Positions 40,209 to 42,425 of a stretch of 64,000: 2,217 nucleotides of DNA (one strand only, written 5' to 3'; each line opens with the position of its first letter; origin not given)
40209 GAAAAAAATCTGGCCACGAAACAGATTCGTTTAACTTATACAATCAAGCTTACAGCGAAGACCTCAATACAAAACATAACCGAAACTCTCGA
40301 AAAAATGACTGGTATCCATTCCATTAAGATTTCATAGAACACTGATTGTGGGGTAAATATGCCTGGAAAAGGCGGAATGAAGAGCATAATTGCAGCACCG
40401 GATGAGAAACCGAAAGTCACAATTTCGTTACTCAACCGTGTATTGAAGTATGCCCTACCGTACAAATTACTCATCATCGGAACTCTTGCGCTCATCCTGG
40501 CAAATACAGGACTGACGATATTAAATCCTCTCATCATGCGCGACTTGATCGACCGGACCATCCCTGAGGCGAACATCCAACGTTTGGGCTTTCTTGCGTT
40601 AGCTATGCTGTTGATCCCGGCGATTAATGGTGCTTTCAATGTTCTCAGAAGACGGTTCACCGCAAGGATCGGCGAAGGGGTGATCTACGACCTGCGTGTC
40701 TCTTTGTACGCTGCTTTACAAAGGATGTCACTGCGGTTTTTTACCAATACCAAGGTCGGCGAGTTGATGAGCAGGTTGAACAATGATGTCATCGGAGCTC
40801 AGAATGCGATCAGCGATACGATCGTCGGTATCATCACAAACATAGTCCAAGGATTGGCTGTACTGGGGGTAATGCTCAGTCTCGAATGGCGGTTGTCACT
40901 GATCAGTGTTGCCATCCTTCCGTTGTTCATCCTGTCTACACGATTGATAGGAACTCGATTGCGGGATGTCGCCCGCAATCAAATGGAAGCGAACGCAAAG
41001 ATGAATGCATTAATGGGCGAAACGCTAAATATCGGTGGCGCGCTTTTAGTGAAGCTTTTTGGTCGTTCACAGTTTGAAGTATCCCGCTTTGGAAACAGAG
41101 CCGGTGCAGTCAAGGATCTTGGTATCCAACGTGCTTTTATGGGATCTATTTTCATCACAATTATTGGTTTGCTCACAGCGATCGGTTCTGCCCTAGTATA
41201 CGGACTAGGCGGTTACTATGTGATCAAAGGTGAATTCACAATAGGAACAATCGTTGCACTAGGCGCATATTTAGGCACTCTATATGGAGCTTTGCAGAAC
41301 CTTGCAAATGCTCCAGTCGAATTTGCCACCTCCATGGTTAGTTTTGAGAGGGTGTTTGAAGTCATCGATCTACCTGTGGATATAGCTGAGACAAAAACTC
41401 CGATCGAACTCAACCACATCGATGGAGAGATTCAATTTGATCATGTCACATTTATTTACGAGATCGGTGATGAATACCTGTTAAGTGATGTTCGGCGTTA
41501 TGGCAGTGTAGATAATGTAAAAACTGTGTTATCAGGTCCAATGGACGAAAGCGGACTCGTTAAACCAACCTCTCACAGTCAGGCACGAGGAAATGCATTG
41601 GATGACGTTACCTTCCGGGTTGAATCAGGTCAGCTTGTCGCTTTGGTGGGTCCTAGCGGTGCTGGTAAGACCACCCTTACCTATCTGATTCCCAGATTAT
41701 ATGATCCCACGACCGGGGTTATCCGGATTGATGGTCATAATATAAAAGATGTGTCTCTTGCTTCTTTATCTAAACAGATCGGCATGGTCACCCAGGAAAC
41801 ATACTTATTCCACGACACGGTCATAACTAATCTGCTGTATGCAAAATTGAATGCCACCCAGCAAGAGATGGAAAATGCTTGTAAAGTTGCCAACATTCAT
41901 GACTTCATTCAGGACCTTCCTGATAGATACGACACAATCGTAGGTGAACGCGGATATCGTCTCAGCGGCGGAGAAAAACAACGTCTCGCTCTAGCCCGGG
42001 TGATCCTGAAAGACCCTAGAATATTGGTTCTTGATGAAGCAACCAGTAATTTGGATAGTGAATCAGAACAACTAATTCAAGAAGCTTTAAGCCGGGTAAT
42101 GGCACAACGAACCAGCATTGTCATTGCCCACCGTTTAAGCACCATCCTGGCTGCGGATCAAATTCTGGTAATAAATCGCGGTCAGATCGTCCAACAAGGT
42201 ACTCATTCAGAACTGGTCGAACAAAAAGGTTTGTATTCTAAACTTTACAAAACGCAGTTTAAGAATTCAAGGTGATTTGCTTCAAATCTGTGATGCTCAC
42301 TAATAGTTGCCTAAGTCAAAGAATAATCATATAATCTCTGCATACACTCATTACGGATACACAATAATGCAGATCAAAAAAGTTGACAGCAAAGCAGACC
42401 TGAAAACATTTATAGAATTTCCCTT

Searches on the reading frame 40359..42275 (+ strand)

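Call 12: search_protein_families(library=ncbifam, proteins=[window:40359-42275:+], max_evalue=0.00001)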
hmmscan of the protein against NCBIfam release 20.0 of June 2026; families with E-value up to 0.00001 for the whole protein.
window:40359-42275:+ (638 aa): 188 families (the best 25 are shown)
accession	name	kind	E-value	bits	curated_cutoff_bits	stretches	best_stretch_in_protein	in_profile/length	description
TIGR02203.1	MsbA_lipidA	equivalog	9.2e-135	450.3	602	2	409-635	344-571/572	lipid A export permease/ATP-binding protein MsbA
TIGR02204.1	MsbA_rel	hypoth_equivalog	1.1e-123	414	780.4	2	410-634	352-576/576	ABC transporter, permease/ATP-binding protein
NF052233.1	CphA_assoc_ABC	equivalog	1.2e-115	387.6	880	2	414-636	524-746/766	cyanophycin metabolism-associated ABC transporter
NF008381.0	PRK11176.1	equivalog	4.5e-113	378.6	867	2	411-635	356-581/582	lipid A ABC transporter ATP-binding protein/permease MsbA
TIGR00958.1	3a01208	subfamily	1.8e-111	373.7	874.6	2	412-629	495-710/711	antigen peptide transporter 2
NF045513.1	HepA_fam_ABC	equivalog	1.7e-106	357.1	725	2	413-634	389-610/610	heterocyst formation ABC transporter subunit HepA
TIGR01846.1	type_I_sec_HlyB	subfamily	6.9e-101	338.6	725.55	2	411-633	470-692/694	type I secretion system permease/ATPase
NF010178.0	PRK13657.1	equivalog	1.3e-99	334.3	733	2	409-634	346-571/588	glucan ABC transporter ATP-binding protein/ permease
TIGR03797.1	NHLM_micro_ABC2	equivalog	1.2e-91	308.2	709.4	2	412-633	467-685/686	NHLP bacteriocin export ABC transporter permease/ATPase subunit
TIGR03796.1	NHLM_micro_ABC1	equivalog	1.1e-88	298.2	853.3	2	412-629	493-708/710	NHLP family bacteriocin export ABC transporter peptidase/permease/ATPase subunit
TIGR03375.1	type_I_sec_LssB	subfamily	2.2e-87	294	693.1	2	406-622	475-691/696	type I secretion system permease/ATPase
TIGR01193.1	bacteriocin_ABC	subfamily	3.5e-84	283.6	523.85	2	412-631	488-707/708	peptide cleavage/export ABC transporter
NF008055.0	PRK10789.1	equivalog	2.3e-80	270.7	845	2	406-633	344-571/590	SmdA family multidrug ABC transporter permease/ATP-binding protein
NF008056.1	PRK10790.1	equivalog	5.6e-80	269.5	746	2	411-634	354-576/584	SmdB family multidrug efflux ABC transporter permease/ATP-binding protein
TIGR01192.1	chvA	subfamily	1.1e-73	248.8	585.4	2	413-632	350-569/585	glucan export ABC transporter ATP-binding protein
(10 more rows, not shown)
